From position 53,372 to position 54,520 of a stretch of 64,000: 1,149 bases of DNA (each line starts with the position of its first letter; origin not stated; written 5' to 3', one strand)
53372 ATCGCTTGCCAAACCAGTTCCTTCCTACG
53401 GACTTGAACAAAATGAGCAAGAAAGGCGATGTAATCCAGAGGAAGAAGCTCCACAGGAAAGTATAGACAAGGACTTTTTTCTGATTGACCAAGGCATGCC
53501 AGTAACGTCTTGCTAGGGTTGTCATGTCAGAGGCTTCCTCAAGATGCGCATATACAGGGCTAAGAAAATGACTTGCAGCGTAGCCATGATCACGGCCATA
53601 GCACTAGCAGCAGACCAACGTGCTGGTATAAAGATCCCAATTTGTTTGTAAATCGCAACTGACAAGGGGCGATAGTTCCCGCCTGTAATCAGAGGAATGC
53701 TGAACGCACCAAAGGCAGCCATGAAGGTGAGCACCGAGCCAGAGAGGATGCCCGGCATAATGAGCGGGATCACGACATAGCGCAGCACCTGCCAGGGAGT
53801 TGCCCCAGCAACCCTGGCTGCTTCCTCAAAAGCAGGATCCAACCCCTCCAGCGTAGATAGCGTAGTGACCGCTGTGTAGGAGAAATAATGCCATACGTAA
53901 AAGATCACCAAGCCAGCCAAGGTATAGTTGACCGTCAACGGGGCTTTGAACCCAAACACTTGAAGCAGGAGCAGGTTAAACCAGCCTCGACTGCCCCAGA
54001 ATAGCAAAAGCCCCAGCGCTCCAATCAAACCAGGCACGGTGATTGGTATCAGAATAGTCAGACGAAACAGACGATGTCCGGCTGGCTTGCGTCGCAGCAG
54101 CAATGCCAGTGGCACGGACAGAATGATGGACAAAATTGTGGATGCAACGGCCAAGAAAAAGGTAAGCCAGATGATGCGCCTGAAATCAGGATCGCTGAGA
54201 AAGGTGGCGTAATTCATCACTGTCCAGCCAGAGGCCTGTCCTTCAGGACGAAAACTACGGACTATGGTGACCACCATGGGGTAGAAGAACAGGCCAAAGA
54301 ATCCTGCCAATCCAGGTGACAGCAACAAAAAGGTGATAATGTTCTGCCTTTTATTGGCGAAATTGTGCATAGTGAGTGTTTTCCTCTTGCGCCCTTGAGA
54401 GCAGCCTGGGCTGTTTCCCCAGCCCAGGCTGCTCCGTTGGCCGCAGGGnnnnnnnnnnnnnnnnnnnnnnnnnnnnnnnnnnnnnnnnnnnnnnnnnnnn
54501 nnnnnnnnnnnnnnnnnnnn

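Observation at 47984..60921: LacI-controlled catabolic operon of unknown substrate: 3 TIM-barrel isomerases, Gfo/Idh/MocA, Zn-ADH, 2 PfkB kinases, creatininase-family hydrolase, PotABCD-type transporter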

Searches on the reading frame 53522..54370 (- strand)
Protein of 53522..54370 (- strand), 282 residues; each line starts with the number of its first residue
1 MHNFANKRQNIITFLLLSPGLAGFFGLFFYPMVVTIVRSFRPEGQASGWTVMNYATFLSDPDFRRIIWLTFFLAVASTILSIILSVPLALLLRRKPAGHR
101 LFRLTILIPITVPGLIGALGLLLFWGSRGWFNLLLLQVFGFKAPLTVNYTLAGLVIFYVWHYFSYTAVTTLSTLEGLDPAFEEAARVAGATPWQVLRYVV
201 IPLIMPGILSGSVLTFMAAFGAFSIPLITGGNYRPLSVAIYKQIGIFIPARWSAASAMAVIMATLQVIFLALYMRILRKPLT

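Call 4: search_protein_families(library=pfam, proteins=[window:53522-54370:-])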
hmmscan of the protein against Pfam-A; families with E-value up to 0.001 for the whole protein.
window:53522-54370:- (282 aa): 1 family
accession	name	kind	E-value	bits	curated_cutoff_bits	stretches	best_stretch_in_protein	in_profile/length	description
PF00528.27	BPD_transp_1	-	3e-18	66.6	26.4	1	82-276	2-178/184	Binding-protein-dependent transport system inner membrane component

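Call 6: search_protein_families(library=ncbifam, proteins=[window:53522-54370:-], max_evalue=0.00001)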
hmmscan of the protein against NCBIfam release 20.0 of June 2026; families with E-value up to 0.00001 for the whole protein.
window:53522-54370:- (282 aa): 31 families (the best 25 are shown)
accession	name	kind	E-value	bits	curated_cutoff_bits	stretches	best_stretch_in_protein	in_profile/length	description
NF011624.0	PRK15050.1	equivalog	8.8e-33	113.7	247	1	5-279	16-288/297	2-aminoethylphosphonate ABC transporter permease subunit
NF007044.0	PRK09497.1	equivalog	1.1e-26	94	348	1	29-277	24-275/285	spermidine/putrescine ABC transporter permease PotB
TIGR03226.1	PhnU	equivalog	1.3e-26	93.9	283.45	1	5-278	34-305/311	2-aminoethylphosphonate ABC transporter permease subunit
TIGR01581.1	Mo_ABC_porter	hypoth_equivalog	3.4e-26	92.1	210.3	1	54-264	10-217/225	ABC transporter permease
TIGR02141.1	modB_ABC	equivalog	2.7e-23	82.7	182.6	1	68-275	1-204/208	molybdate ABC transporter permease subunit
TIGR00969.1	3a0106s02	subfamily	1e-22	80.9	240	1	24-273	27-266/272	sulfate ABC transporter permease subunit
TIGR03262.1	PhnU2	equivalog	4e-21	75.3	593.25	1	28-245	18-227/546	putative 2-aminoethylphosphonate ABC transporter permease subunit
NF006955.0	PRK09433.2-3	equivalog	1e-18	67.3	801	1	55-275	42-258/543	thiamine/thiamine pyrophosphate ABC transporter permease ThiP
TIGR02139.1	permease_CysT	equivalog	3.1e-18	66.3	246.1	1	45-271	30-253/265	sulfate ABC transporter permease subunit CysT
TIGR02140.1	permease_CysW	equivalog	1e-17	64.5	329.1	1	50-274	32-253/261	sulfate ABC transporter permease subunit CysW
NF007963.0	PRK10683.1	equivalog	3.7e-17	62.7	489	1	51-274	83-306/317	putrescine ABC transporter permease PotH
NF006939.0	PRK09421.1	equivalog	3.5e-16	59.3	262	1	65-271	10-215/230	molybdate ABC transporter permease subunit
NF008208.0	PRK10971.1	equivalog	7e-16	58.5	415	1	46-270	39-260/277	sulfate/thiosulfate ABC transporter permease CysT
NF006954.0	PRK09433.1-5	equivalog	7.6e-16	57.9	821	1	51-250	32-232/530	thiamine/thiamine pyrophosphate ABC transporter permease ThiP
TIGR01253.1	thiP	equivalog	1.4e-15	57.4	395.1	1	54-270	36-247/519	thiamine/thiamine pyrophosphate ABC transporter permease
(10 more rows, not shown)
